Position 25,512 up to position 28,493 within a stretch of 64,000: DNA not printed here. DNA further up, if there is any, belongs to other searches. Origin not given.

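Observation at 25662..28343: Six-heme c-type cytochrome exported as T9SS cargo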

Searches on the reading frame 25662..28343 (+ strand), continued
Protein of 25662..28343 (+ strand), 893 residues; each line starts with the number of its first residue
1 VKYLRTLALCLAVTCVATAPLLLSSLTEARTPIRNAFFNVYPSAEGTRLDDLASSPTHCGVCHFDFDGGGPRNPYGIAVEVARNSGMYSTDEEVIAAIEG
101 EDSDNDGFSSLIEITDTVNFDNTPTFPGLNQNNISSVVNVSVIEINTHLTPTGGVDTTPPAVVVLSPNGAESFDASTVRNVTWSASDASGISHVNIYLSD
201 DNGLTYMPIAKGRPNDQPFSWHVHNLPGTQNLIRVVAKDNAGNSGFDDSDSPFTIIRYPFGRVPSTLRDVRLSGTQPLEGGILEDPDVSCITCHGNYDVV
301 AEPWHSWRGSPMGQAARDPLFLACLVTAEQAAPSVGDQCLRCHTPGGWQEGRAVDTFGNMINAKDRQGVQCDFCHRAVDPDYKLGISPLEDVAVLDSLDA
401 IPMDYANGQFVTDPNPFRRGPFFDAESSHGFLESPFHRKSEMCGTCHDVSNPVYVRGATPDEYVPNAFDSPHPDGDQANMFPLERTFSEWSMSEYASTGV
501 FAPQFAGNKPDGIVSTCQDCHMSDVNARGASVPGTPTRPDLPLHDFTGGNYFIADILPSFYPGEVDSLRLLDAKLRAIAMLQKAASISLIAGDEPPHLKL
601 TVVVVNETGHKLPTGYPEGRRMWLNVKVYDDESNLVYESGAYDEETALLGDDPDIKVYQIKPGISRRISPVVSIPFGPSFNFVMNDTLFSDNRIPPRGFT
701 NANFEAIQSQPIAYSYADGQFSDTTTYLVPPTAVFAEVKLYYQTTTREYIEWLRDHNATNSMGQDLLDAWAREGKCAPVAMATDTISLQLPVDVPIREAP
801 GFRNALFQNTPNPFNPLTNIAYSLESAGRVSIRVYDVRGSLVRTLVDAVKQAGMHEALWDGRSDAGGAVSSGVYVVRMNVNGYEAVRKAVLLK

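Call 76: find_encoding_contigs(protein=P0114, flank=7000, max_places=1)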
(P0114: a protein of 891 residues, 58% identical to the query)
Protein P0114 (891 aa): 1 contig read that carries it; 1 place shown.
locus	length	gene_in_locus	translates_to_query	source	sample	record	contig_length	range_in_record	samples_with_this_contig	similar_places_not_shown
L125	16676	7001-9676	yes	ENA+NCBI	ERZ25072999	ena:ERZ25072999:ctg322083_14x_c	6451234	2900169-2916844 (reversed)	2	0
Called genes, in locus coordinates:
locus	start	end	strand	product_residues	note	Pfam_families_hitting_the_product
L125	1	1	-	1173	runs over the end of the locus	PF13191:AAA_16 (faint), PF13401:AAA_22 (faint), PF20720:nSTAND3 (faint), PF00004:AAA, PF07724:AAA_2, PF07728:AAA_5 (weak), PF10431:ClpB_D2-small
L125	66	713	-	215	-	PF01613:Flavin_Reduct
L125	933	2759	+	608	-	PF00058:Ldl_recept_b (faint), PF13860:FlgD_ig (faint)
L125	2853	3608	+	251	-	PF00005:ABC_tran, PF13304:AAA_21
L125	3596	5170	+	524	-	-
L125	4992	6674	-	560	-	PF13506:Glyco_transf_21, PF00535:Glycos_transf_2, PF13641:Glyco_tranf_2_3, PF13632:Glyco_trans_2_3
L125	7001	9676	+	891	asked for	PF22113:Mtrc-MtrF_II-IV_dom (faint), PF17957:Big_7 (weak), PF13860:FlgD_ig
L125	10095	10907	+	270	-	PF01209:Ubie_methyltran, PF13489:Methyltransf_23, PF13847:Methyltransf_31, PF08241:Methyltransf_11, PF08242:Methyltransf_12, PF13649:Methyltransf_25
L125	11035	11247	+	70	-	-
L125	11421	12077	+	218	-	-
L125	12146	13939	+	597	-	PF04371:PAD_porph, PF13860:FlgD_ig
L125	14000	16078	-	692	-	PF00072:Response_reg, PF00512:HisKA, PF02518:HATPase_c, PF00072:Response_reg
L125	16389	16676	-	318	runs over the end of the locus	PF01145:Band_7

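Call 77: find_encoding_contigs(protein=P0021, flank=7000, max_places=1)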
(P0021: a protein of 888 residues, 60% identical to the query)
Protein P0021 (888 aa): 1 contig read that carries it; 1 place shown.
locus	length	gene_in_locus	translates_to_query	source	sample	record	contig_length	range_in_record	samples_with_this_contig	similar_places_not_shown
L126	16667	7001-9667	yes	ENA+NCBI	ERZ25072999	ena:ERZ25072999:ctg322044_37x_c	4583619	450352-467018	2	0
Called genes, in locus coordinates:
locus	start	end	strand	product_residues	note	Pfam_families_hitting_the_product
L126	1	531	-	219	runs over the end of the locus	PF13671:AAA_33 (weak)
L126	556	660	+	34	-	-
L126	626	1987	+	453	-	PF01547:SBP_bac_1, PF13416:SBP_bac_8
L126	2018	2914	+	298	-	PF00528:BPD_transp_1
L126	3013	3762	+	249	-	PF00528:BPD_transp_1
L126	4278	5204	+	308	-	PF13489:Methyltransf_23, PF07021:MetW (weak), PF08241:Methyltransf_11, PF08242:Methyltransf_12, PF13649:Methyltransf_25, PF13847:Methyltransf_31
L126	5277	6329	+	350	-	PF05048:NosD (weak), PF07602:DUF1565 (weak)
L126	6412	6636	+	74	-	-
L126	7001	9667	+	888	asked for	PF17957:Big_7 (weak), PF13860:FlgD_ig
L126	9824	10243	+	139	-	PF00583:Acetyltransf_1, PF13673:Acetyltransf_10, PF13508:Acetyltransf_7, PF08445:FR47 (weak)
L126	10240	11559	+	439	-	PF01566:Nramp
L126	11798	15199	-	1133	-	PF00176:SNF2-rel_dom, PF00270:DEAD (weak), PF04851:ResIII (weak), PF00271:Helicase_C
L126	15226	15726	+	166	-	-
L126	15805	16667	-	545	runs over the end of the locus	PF07969:Amidohydro_3, PF01979:Amidohydro_1 (weak)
